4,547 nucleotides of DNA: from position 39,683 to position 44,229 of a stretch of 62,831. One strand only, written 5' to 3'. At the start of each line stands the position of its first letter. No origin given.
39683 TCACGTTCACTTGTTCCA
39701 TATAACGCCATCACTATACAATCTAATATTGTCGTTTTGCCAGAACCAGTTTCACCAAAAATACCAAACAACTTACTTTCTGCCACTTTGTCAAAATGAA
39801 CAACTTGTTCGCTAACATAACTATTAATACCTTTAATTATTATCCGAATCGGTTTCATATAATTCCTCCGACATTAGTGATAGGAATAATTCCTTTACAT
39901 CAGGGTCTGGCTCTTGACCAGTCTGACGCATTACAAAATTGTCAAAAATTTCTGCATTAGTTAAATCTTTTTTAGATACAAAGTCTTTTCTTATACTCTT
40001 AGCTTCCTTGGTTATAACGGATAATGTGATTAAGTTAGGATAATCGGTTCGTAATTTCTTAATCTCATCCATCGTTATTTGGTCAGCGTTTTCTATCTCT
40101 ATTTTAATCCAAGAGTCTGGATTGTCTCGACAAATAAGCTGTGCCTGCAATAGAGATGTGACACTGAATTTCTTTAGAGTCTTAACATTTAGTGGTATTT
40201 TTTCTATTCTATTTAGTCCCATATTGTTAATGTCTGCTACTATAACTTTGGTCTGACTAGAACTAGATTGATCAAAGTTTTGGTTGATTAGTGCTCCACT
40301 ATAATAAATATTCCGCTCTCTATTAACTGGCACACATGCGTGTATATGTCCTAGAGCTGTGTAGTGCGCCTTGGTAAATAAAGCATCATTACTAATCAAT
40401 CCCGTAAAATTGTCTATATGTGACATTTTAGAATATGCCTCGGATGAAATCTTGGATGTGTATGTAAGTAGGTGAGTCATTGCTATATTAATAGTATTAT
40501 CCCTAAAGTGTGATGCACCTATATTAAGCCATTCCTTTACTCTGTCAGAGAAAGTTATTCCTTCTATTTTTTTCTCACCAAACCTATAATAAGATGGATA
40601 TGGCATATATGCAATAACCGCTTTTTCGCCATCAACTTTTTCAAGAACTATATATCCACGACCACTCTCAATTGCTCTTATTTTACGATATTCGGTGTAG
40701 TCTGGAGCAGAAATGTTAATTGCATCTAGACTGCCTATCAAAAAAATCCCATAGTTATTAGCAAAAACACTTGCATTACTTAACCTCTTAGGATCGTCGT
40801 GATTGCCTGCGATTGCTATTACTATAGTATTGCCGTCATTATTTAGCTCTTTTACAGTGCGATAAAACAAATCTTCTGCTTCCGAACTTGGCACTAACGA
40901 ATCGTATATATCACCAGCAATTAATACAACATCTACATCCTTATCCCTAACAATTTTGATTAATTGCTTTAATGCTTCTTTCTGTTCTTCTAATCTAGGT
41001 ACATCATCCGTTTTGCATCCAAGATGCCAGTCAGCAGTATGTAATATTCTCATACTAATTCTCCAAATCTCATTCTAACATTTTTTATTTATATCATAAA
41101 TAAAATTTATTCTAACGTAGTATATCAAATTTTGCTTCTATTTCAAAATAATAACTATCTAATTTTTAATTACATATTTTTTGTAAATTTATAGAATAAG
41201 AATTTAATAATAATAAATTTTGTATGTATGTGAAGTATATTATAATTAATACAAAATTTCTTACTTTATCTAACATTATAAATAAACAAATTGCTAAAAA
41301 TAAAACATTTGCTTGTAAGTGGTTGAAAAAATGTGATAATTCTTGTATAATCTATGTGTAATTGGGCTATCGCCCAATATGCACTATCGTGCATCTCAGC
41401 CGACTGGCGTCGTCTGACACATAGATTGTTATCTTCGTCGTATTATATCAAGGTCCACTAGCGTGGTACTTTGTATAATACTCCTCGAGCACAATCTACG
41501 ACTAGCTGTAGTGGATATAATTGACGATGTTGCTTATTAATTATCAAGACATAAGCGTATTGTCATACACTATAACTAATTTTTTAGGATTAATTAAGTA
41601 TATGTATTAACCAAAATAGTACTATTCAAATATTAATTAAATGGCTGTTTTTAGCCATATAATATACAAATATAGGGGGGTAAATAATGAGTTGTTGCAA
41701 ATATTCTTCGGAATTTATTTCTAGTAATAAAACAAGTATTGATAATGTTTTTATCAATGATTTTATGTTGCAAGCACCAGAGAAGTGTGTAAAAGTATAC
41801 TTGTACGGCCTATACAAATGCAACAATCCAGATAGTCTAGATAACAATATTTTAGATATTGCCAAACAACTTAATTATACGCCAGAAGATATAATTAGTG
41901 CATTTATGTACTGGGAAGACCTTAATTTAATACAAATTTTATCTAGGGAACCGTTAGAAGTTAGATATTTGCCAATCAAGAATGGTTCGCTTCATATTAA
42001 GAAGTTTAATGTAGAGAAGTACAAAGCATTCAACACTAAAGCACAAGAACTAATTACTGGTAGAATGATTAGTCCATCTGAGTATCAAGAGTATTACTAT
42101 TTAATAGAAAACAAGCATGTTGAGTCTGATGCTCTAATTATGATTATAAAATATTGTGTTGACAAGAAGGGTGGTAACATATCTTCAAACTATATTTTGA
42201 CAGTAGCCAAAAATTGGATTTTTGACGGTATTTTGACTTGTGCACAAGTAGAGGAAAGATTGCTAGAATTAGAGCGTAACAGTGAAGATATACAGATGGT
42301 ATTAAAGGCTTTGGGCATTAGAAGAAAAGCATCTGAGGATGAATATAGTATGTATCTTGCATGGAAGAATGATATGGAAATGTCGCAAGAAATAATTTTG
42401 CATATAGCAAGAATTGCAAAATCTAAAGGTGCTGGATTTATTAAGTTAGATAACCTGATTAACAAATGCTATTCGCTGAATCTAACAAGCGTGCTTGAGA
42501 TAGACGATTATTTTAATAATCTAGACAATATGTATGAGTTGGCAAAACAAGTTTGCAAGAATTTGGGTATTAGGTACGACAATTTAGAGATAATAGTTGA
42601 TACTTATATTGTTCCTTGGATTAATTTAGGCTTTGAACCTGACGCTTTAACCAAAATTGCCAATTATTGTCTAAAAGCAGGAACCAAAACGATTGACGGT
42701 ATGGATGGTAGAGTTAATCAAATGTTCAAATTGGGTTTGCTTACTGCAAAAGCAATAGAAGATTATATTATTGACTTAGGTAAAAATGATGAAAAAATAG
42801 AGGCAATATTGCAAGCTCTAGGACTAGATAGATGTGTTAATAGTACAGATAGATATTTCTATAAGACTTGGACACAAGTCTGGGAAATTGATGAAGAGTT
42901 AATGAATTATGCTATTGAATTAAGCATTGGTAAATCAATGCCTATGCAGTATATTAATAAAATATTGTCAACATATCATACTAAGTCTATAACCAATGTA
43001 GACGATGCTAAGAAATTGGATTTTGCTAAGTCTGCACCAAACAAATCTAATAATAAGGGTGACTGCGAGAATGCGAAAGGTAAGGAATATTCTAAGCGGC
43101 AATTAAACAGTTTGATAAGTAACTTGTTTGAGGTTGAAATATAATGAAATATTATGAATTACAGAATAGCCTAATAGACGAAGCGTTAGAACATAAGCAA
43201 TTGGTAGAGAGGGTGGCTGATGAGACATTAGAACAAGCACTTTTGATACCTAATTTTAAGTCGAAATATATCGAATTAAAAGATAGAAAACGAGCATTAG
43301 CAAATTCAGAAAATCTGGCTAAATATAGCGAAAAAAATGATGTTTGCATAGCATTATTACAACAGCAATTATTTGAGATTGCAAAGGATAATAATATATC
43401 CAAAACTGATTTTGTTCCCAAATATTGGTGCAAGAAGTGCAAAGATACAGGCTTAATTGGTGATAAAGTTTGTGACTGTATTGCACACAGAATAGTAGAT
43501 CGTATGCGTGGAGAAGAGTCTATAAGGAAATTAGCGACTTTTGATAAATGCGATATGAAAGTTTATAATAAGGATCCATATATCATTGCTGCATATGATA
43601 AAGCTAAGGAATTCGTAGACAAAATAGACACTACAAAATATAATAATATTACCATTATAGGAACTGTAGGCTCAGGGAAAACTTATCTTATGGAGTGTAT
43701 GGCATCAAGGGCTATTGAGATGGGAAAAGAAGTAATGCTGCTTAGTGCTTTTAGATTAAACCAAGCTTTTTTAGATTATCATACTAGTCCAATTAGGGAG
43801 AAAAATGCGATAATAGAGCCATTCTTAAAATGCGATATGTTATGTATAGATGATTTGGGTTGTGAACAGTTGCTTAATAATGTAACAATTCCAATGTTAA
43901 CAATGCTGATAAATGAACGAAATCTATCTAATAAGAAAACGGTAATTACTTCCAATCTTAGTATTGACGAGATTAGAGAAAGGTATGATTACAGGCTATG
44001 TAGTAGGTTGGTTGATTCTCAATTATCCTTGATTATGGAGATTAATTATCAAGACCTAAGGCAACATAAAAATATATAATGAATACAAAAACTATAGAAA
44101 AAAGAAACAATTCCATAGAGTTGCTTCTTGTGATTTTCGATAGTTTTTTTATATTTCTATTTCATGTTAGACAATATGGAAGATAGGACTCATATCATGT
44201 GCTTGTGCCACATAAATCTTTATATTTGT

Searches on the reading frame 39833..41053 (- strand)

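Call 73: search_protein_families(library=pfam, proteins=[window:39833-41053:-], max_evalue=0.001)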
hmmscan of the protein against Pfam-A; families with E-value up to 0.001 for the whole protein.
window:39833-41053:- (406 aa): 3 families
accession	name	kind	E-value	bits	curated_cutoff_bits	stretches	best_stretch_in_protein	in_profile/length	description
PF00149.33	Metallophos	-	5.3e-16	60.1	21.5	1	1-211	1-160/191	Calcineurin-like phosphoesterase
PF12850.12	Metallophos_2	-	6.5e-05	23.4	27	1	1-94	1-64/154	Calcineurin-like phosphoesterase superfamily domain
PF12320.13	SbcD_C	-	0.00026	21.8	24.4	1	298-377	12-93/94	Type 5 capsule protein repressor C-terminal domain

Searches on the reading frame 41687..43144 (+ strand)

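Call 73: search_protein_families(library=pfam, proteins=[window:41687-43144:+], max_evalue=0.001)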
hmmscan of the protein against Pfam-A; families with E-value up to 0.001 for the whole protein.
window:41687-43144:+ (485 aa): 1 family
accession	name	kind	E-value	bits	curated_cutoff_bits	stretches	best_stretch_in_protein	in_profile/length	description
PF07261.16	DnaB_2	-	1.9e-29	101.6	22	2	123-191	7-73/74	Replication initiation and membrane attachment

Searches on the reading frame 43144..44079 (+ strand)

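Call 73: search_protein_families(library=pfam, proteins=[window:43144-44079:+], max_evalue=0.001)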
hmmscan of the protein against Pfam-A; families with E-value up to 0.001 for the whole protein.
window:43144-44079:+ (311 aa): 2 families
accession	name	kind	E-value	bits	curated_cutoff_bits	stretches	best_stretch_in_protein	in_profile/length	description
PF01695.23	IstB_IS21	-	3.6e-12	46.7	24.1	1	165-291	91-214/238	IstB-like ATP binding protein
PF00308.24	Bac_DnaA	-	9.6e-08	32.8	23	1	153-289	22-155/162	Bacterial DnaA ATPAse domain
